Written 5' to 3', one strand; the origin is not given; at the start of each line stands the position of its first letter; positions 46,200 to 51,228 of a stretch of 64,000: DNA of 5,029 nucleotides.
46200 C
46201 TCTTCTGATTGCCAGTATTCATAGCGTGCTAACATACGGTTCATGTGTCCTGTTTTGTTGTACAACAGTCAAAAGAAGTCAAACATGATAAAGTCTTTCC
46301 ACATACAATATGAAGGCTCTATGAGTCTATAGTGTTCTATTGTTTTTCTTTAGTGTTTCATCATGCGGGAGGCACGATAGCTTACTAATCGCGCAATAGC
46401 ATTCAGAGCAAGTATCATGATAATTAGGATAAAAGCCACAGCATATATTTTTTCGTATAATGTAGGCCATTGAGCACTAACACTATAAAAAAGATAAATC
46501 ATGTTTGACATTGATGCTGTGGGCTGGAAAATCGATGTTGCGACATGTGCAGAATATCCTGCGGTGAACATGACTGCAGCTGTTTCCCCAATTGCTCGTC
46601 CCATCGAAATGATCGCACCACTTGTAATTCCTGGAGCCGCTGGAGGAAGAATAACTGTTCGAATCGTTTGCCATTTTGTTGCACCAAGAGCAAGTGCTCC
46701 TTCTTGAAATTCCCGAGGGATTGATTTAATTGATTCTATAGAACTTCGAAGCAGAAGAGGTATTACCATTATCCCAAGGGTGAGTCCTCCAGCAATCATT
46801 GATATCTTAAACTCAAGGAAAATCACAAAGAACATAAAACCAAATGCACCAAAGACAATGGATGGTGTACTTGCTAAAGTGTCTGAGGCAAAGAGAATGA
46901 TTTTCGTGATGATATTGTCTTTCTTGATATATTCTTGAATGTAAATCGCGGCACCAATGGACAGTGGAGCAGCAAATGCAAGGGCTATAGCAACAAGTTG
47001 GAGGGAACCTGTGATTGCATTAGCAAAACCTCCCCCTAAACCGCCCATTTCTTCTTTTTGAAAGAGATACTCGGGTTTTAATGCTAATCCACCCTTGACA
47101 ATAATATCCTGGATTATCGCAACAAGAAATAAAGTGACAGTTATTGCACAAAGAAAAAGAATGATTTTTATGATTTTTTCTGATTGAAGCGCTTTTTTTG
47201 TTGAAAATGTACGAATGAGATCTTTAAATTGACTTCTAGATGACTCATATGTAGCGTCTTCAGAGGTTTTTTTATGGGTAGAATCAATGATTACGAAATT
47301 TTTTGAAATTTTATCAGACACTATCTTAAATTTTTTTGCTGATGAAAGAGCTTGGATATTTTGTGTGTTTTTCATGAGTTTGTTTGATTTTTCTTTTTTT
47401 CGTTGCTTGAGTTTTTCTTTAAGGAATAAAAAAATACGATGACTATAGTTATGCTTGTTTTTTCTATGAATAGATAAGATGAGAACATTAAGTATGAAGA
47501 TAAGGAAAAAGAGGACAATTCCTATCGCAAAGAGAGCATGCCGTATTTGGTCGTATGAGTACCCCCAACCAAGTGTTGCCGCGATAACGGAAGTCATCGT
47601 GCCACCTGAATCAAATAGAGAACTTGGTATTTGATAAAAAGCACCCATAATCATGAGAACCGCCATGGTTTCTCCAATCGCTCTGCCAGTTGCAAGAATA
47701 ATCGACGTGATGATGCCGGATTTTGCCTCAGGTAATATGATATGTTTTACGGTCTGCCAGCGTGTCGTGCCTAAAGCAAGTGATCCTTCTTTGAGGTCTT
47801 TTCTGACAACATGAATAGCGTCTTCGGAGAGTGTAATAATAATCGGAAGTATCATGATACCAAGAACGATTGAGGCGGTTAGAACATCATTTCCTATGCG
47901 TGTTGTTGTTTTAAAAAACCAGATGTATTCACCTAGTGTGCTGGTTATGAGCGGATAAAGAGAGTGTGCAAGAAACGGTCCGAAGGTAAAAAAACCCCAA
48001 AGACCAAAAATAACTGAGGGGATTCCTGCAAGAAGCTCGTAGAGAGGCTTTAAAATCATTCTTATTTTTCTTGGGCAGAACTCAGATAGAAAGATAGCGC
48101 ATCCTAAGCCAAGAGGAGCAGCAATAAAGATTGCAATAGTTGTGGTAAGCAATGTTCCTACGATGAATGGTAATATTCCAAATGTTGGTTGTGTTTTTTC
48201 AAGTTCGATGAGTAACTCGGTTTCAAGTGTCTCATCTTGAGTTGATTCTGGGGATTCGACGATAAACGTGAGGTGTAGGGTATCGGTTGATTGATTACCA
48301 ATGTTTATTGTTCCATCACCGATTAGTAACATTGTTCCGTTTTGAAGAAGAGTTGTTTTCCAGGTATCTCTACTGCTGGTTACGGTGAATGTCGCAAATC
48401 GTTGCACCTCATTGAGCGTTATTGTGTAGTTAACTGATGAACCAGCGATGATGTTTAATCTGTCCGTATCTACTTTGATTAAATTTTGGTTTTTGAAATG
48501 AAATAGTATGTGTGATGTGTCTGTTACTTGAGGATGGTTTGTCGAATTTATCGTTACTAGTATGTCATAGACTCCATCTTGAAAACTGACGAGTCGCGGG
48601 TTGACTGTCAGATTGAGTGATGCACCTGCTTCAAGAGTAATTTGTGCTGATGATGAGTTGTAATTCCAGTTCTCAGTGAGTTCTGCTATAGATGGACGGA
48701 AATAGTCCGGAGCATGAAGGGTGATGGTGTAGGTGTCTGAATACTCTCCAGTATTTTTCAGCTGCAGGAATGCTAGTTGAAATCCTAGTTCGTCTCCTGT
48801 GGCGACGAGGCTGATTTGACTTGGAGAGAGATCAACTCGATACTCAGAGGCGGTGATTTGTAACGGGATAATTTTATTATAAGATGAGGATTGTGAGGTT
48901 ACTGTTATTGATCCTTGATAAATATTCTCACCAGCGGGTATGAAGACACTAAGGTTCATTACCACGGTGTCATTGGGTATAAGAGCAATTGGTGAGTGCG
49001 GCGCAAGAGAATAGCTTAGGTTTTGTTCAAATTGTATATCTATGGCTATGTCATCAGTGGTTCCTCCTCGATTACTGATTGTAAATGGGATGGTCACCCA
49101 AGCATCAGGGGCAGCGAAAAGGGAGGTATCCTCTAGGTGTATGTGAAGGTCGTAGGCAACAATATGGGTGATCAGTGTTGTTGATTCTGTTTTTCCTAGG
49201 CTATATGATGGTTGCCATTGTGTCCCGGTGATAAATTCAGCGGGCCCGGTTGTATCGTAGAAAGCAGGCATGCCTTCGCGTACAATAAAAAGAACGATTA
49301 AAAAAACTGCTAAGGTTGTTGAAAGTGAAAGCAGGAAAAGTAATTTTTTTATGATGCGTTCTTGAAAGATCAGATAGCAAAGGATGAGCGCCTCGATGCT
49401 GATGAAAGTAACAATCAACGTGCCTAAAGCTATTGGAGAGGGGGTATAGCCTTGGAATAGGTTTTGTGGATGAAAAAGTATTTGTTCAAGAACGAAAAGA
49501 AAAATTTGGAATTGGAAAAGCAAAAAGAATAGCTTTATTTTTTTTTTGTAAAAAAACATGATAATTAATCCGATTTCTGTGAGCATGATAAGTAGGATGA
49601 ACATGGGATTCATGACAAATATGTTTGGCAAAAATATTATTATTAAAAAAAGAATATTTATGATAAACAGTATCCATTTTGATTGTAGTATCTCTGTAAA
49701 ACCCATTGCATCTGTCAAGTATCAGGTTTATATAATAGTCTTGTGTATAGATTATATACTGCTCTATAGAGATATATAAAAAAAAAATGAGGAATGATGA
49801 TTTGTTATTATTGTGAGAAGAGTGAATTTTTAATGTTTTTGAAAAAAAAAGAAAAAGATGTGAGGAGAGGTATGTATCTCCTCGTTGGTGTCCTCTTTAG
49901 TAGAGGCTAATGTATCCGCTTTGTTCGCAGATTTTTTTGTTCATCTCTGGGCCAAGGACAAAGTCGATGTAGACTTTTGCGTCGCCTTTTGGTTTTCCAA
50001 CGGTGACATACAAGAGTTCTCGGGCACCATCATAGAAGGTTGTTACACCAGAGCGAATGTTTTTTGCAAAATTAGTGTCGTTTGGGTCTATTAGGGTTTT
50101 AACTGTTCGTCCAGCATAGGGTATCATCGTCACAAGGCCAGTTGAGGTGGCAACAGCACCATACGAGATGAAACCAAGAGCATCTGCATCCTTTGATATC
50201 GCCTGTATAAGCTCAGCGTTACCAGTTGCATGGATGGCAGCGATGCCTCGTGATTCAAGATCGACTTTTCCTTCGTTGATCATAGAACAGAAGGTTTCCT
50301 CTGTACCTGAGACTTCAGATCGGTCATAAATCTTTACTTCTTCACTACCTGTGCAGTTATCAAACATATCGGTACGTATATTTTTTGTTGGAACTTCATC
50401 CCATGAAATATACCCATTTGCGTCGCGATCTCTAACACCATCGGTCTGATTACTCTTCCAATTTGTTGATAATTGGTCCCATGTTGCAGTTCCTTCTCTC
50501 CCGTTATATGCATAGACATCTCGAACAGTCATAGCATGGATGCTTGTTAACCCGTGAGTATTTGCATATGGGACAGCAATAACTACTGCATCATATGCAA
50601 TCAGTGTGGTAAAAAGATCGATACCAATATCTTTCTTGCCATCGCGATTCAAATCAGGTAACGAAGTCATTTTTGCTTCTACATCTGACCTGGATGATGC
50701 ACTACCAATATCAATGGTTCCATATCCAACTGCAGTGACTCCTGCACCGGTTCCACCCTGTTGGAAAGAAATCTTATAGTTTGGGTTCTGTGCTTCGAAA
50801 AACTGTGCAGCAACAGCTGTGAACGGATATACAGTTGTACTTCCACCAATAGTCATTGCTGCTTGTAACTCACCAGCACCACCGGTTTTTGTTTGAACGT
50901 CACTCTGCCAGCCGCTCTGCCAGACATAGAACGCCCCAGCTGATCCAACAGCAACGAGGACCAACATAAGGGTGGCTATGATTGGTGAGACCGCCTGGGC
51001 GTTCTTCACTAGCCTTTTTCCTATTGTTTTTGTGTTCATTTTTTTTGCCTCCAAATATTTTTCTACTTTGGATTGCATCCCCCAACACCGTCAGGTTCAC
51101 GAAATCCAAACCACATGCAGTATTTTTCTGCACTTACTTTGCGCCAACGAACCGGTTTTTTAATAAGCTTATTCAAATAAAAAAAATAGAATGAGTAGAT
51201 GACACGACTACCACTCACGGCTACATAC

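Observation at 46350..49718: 1122-aa PstC-PstA fusion with a ~340-aa extracytoplasmic insertion and an extra N-terminal membrane bundle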

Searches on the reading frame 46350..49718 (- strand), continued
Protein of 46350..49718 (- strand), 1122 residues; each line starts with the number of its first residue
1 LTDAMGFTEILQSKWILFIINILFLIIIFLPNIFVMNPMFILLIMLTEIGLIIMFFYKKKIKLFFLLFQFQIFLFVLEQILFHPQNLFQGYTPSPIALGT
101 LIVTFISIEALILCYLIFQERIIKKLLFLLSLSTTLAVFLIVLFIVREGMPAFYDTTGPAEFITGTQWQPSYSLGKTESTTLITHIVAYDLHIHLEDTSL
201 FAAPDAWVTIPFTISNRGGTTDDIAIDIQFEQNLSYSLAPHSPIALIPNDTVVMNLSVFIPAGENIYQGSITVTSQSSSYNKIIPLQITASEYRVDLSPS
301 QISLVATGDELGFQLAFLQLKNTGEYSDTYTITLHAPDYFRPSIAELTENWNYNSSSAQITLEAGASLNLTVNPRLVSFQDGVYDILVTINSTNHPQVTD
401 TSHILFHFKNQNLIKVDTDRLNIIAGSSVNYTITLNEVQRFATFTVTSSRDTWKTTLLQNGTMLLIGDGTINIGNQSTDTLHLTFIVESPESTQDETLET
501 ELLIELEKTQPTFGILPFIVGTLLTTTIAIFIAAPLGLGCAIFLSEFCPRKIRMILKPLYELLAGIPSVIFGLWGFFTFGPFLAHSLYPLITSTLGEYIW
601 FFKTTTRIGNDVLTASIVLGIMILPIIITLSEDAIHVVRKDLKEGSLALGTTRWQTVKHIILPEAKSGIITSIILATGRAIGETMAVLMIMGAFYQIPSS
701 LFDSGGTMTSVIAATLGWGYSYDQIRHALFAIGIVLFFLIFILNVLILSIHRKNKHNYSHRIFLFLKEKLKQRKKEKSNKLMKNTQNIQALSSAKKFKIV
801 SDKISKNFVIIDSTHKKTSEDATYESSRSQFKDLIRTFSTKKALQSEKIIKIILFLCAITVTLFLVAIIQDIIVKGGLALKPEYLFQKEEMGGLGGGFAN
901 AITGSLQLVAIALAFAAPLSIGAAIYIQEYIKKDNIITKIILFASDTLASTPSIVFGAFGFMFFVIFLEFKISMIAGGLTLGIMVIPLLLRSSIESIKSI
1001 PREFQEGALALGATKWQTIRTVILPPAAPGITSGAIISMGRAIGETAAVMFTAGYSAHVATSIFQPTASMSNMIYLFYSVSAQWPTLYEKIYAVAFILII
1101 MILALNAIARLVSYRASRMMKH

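Call 66: fold_search(model_id=the predicted structure, library=pdb)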
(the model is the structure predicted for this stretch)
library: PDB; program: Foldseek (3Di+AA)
matches with E <= 10: 1824; with E <= 0.001: 272
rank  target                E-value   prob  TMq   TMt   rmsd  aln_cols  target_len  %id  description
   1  9k3y_B                8.3e-11  1.00  0.20  0.69   2.9       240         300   34  Cryo-EM structure of E coli pstSCAB in the resting state (released 2026-02-18)
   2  9k3s_B                9.8e-11  1.00  0.21  0.72   2.5       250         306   34  Cryo-EM structure of E coli pstSCAB in the catalytic intermediate state (released 2026-02-18)
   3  9k3x_B                1.1e-10  1.00  0.20  0.69   2.9       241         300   34  Cryo-EM structure of E coli pstSCAB in the pretranslocation state (released 2026-02-18)
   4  7sqc_O0               7.1e-10  1.00  0.10  0.10  27.3       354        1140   12  Ciliary C1 central pair apparatus isolated from Chlamydomonas reinhardtii (released 2022-04-13)
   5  9j4r_A                8.3e-10  1.00  0.30  0.61  11.5       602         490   12  Cryo-EM structure of ferric ion importer, FbpBC, from Thermus thermophilus (released 2025-08-13)
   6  7som_D                1.5e-09  1.00  0.09  0.07  28.2       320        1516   12  Ciliary C2 central pair apparatus isolated from Chlamydomonas reinhardtii (released 2022-04-13)
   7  9ijj_C                2.5e-09  1.00  0.10  0.11  47.9       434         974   12  In situ structure of the central apparatus in mouse sperm axoneme. (released 2025-06-04)
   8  7sqc_F0               2.8e-09  1.00  0.09  0.27  29.1       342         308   12  Ciliary C1 central pair apparatus isolated from Chlamydomonas reinhardtii (released 2022-04-13)
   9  9k3s_A                7.3e-09  1.00  0.23  0.82   5.5       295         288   29  Cryo-EM structure of E coli pstSCAB in the catalytic intermediate state (released 2026-02-18)
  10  9ijj_h                7.6e-09  1.00  0.09  0.07  27.7       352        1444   14  In situ structure of the central apparatus in mouse sperm axoneme. (released 2025-06-04)
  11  9k3x_A                8.9e-09  1.00  0.21  0.76   8.7       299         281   29  Cryo-EM structure of E coli pstSCAB in the pretranslocation state (released 2026-02-18)
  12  9k3y_A                1.1e-08  1.00  0.21  0.76   8.8       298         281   29  Cryo-EM structure of E coli pstSCAB in the resting state (released 2026-02-18)
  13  9ijj_O                1.2e-08  1.00  0.09  0.08  40.0       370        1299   11  In situ structure of the central apparatus in mouse sperm axoneme. (released 2025-06-04)
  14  7sqc_T0               2.3e-08  1.00  0.09  0.16  38.5       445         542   10  Ciliary C1 central pair apparatus isolated from Chlamydomonas reinhardtii (released 2022-04-13)
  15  7sqc_2B               2.5e-08  1.00  0.10  0.14  31.4       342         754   12  Ciliary C1 central pair apparatus isolated from Chlamydomonas reinhardtii (released 2022-04-13)
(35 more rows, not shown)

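Call 73: search_protein_families(library=pfam, alignment_id=A4, max_evalue=0.01)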
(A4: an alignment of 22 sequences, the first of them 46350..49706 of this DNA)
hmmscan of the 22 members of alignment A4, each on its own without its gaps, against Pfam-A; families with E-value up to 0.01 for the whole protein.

A. member 1, window:46350-49706:- (1118 aa): 1 family
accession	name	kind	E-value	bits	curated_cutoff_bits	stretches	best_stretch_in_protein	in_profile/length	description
PF00528.27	BPD_transp_1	-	7.9e-34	117.4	26.4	2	917-1109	6-179/184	Binding-protein-dependent transport system inner membrane component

B. families by the number of members that match (of 22 scanned): 13 families
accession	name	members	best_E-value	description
PF00528.27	BPD_transp_1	22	7.5e-40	Binding-protein-dependent transport system inner membrane component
PF22067.2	Cep192_D3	2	0.003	Cep192 domain 3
PF22073.2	Cep192_D4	2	0.006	Cep192 domain 4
PF16871.11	DUF5077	1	0.00054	Domain of unknown function (DUF5077)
PF22544.2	HYDIN_VesB_CFA65-like_Ig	1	0.0014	HYDIN/CFA65/VesB-like, Ig-like domain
PF11812.13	DUF3333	1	0.003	Domain of unknown function (DUF3333)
PF16066.10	DUF4808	1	0.0032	Domain of unknown function (DUF4808)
PF12733.13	Cadherin-like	1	0.0036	Cadherin-like beta sandwich domain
PF11614.14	FixG_C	1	0.004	IG-like fold at C-terminal of FixG, putative oxidoreductase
PF24507.1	Ig_CFAP65_4th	1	0.0056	CFAP65, fourth Ig-like domain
PF23861.1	Ribophorin_II_2nd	1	0.0059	Ribophorin II second domain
PF17766.7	fn3_6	1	0.0063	Fibronectin type-III domain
PF09458.16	H_lectin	1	0.0094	H-type lectin domain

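Call 84: find_encoding_contigs(protein=P0007, flank=8000, max_places=1)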
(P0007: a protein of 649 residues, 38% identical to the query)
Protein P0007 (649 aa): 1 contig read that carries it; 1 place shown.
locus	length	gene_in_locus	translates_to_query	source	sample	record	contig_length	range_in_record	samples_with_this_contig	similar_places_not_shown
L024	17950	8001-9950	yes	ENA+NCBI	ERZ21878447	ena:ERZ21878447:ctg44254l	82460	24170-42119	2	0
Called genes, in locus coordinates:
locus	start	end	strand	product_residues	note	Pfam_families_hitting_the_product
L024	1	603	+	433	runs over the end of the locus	PF10923:BrxC_BrxD, PF13191:AAA_16 (weak)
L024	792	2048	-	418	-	PF00815:Histidinol_dh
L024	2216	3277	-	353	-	PF01555:N6_N4_Mtase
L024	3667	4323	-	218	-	PF00117:GATase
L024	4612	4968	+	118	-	-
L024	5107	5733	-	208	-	PF01209:Ubie_methyltran, PF13489:Methyltransf_23, PF13847:Methyltransf_31, PF08241:Methyltransf_11, PF08242:Methyltransf_12, PF13649:Methyltransf_25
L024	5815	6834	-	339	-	PF04014:MazE_antitoxin, PF01895:PhoU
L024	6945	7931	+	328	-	PF12849:PBP_like_2, PF01547:SBP_bac_1 (weak), PF13531:SBP_bac_11, PF12727:PBP_like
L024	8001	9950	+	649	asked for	PF00528:BPD_transp_1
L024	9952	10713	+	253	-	PF00005:ABC_tran, PF02463:SMC_N (faint), PF13304:AAA_21 (faint)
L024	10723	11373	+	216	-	PF01895:PhoU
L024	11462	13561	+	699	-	PF13089:PP_kinase_N, PF02503:PP_kinase, PF13091:PLDc_2 (faint), PF17941:PP_kinase_C_1, PF13090:PP_kinase_C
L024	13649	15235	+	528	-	PF02541:Ppx-GppA, PF21447:Ppx-GppA_III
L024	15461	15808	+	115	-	PF04430:DUF498 (weak)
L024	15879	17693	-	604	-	PF05228:CHASE4, PF00672:HAMP, PF00512:HisKA (faint), PF02518:HATPase_c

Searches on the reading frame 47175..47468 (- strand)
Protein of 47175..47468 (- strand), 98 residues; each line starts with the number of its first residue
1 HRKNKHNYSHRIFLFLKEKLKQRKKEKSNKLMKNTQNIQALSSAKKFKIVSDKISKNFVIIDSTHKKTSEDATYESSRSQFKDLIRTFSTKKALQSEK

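Call 10: search_protein_families(library=pfam, proteins=[window:47175-47468:-], max_evalue=10)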
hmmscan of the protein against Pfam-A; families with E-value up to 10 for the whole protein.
seq(98 aa): 5 families
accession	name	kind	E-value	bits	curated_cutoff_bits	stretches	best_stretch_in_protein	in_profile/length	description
PF16969.10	SRP68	-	0.0062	16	26.1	1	16-88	301-369/565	RNA-binding signal recognition particle 68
PF16238.11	DUF4897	-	0.021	15.1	28.6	1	5-69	11-75/157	Domain of unknown function (DUF4897)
PF10720.14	DUF2515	-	0.034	13.9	24.3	1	17-95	122-198/294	Protein of unknown function (DUF2515)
PF00464.25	SHMT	-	0.034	13.2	27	1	16-69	290-343/399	Serine hydroxymethyltransferase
PF07262.16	CdiI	-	0.078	13.3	25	1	14-84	64-132/155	CDI immunity protein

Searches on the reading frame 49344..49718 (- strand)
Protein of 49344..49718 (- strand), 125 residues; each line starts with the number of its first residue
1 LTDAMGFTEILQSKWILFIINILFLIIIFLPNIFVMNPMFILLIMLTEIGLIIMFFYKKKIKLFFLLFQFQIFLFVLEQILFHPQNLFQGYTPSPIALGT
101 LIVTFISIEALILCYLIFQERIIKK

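Call 10: search_protein_families(library=pfam, proteins=[window:49344-49718:-], max_evalue=10)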
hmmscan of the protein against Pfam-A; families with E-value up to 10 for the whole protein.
seq(125 aa): 2 families
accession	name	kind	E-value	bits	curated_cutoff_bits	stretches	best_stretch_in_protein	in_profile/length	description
PF14296.11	O-ag_pol_Wzy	-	0.007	15.5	26.6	1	17-121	2-112/468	O-antigen polysaccharide polymerase Wzy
PF02361.21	CbiQ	-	0.12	12.5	25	1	17-118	14-118/216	Cobalt transport protein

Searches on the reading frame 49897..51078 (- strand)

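Call 5: search_protein_families(library=pfam, proteins=[window:49897-51078:-], max_evalue=0.01)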
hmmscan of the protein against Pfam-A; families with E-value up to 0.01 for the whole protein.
window:49897-51078:- (393 aa): 3 families
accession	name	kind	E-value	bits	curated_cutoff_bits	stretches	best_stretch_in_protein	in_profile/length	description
PF12849.12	PBP_like_2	-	1.9e-17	64.3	27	1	69-378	4-267/267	PBP superfamily domain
PF12727.12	PBP_like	-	6.8e-06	25.8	27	1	92-209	2-115/193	PBP superfamily domain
PF13416.11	SBP_bac_8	-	0.0071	16.6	27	0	252-390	167-259/279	Bacterial extracellular solute-binding protein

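Call 6: search_protein_families(library=ncbifam, proteins=[window:49897-51078:-], max_evalue=0.01)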
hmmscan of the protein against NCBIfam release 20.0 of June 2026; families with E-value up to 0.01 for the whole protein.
window:49897-51078:- (393 aa): 4 families
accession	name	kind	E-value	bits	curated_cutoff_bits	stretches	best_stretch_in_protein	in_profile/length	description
TIGR02136.1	ptsS_2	subfamily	1.2e-30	106.8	206.6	2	39-211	11-163/295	phosphate ABC transporter substrate-binding protein PstS family protein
TIGR04505.1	PtsS_plasma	equivalog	4.5e-06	26.3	175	1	74-306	30-261/334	phosphate ABC transporter substrate-binding protein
TIGR00975.1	3a0107s03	equivalog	9.7e-05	21.6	205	1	77-129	3-56/315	phosphate ABC transporter substrate-binding protein PstS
NF046073.1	UpsA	equivalog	0.0033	17.5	130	0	28-69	2-43/136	pilin subunit UpsA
